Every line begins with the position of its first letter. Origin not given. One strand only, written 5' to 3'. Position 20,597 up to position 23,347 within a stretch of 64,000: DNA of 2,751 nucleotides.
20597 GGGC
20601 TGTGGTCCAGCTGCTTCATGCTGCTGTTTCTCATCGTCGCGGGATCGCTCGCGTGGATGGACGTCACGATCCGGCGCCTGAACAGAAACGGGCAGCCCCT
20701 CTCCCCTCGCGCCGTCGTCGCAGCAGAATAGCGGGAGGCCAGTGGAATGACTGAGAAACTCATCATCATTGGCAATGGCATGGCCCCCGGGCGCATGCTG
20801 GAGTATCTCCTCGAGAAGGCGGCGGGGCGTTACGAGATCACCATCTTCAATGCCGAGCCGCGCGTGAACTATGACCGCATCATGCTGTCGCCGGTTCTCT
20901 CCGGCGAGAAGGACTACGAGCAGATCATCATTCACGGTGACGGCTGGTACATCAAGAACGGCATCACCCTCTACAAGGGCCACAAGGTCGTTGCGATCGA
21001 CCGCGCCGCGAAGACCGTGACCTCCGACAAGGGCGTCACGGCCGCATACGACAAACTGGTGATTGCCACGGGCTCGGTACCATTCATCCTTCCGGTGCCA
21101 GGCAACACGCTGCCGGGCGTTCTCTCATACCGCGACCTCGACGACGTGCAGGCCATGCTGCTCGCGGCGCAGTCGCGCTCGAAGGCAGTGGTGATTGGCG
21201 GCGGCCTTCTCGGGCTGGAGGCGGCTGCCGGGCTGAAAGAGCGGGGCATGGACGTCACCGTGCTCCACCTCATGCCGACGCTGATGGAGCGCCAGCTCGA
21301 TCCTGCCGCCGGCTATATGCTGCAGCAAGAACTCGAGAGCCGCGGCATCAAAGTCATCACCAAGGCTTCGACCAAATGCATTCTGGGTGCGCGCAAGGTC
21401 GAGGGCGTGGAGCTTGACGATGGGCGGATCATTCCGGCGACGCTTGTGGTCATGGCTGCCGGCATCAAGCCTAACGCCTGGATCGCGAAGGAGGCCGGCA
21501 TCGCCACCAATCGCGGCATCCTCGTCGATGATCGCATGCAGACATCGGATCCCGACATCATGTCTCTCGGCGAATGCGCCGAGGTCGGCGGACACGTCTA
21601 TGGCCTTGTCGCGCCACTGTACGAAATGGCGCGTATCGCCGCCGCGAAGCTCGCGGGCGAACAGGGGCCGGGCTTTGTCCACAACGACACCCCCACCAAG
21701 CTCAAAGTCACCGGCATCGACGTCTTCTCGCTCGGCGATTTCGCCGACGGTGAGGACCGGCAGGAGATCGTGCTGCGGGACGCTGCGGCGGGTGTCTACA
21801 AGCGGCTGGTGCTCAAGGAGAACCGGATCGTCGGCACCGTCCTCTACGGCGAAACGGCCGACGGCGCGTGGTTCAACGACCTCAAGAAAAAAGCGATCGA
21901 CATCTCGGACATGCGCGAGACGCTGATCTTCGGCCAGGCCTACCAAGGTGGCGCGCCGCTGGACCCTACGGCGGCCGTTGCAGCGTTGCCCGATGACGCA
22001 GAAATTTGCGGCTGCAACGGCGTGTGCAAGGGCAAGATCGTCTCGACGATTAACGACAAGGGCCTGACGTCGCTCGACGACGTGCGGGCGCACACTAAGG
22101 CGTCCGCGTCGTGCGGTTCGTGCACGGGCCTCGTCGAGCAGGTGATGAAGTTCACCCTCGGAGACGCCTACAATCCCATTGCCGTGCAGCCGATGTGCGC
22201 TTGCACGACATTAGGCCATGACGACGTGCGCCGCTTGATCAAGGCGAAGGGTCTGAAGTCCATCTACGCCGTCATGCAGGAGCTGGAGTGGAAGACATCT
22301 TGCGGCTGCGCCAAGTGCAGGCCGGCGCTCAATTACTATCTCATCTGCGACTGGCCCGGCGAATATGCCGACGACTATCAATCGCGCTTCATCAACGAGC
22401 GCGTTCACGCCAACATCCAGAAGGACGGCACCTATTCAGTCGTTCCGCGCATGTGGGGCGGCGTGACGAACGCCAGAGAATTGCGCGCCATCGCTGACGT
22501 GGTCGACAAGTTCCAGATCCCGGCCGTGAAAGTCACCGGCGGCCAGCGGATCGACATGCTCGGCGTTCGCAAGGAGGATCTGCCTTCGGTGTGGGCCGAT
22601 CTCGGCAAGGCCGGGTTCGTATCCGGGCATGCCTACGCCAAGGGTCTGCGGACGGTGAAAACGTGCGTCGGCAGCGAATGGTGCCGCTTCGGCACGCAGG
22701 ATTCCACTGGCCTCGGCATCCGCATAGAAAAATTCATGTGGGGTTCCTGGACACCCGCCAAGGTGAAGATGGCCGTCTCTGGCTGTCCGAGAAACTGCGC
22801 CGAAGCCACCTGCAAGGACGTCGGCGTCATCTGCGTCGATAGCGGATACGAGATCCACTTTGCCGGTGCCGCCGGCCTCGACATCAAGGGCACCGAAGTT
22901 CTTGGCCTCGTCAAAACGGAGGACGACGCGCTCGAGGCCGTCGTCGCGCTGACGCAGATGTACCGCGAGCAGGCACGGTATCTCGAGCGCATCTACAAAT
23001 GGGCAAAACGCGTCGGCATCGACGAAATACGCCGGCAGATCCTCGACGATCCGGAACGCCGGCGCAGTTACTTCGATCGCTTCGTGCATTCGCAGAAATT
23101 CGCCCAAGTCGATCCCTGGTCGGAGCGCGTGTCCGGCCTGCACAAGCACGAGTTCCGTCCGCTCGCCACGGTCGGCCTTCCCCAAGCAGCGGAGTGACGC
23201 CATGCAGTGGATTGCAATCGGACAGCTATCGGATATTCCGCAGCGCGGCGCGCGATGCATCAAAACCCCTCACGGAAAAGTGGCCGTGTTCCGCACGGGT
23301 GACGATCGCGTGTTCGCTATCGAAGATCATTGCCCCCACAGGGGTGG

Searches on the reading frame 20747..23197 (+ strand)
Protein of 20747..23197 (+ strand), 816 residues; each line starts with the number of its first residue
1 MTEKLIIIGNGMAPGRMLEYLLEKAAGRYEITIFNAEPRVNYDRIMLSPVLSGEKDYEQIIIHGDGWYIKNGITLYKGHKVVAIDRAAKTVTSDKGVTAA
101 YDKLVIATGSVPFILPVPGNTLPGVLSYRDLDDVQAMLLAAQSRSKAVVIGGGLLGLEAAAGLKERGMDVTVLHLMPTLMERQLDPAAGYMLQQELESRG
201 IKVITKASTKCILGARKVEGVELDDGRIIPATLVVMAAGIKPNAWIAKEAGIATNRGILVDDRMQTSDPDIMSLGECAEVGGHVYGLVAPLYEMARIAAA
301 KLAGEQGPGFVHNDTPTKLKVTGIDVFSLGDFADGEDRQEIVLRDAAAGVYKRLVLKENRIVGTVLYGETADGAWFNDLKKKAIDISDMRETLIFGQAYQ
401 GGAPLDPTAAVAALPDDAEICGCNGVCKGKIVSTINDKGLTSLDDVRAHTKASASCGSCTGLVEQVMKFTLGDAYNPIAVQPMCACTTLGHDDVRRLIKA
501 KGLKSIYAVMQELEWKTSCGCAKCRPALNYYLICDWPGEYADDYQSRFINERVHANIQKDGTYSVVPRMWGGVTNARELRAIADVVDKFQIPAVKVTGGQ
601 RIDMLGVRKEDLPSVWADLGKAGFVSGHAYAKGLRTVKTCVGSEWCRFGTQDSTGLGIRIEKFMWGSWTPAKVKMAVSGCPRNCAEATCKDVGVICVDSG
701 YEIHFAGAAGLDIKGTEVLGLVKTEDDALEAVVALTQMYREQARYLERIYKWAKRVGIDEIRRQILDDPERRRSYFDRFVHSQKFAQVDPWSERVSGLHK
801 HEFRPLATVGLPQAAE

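Call 69: search_protein_families(library=pfam, proteins=[window:20747-23197:+], max_evalue=0.00001)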
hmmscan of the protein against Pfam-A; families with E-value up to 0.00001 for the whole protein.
window:20747-23197:+ (816 aa): 8 families
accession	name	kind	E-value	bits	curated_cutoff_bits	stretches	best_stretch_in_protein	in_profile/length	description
PF07992.20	Pyr_redox_2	-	9.7e-58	196.3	26.1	1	4-298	2-282/291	Pyridine nucleotide-disulphide oxidoreductase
PF01077.27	NIR_SIR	-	3.2e-33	114.9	27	1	631-766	2-151/158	Nitrite and sulphite reductase 4Fe-4S domain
PF04324.20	Fer2_BFD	-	2.7e-23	82.5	26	2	420-467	2-48/50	BFD-like [2Fe-2S] binding domain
PF00070.33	Pyr_redox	-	3.7e-19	69.5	22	1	146-225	1-81/82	Pyridine nucleotide-disulphide oxidoreductase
PF18267.7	Rubredoxin_C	-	2.6e-17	63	25.9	1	317-379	3-65/70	Rubredoxin NAD+ reductase C-terminal domain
PF03460.22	NIR_SIR_ferr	-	6.7e-14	51.8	24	1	558-621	3-68/69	Nitrite/Sulfite reductase ferredoxin-like half domain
PF13738.12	Pyr_redox_3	-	1.8e-09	37.8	30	1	79-256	102-286/305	Pyridine nucleotide-disulphide oxidoreductase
PF01266.30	DAO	-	7.9e-08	32.6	27.9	0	147-173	2-28/353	FAD dependent oxidoreductase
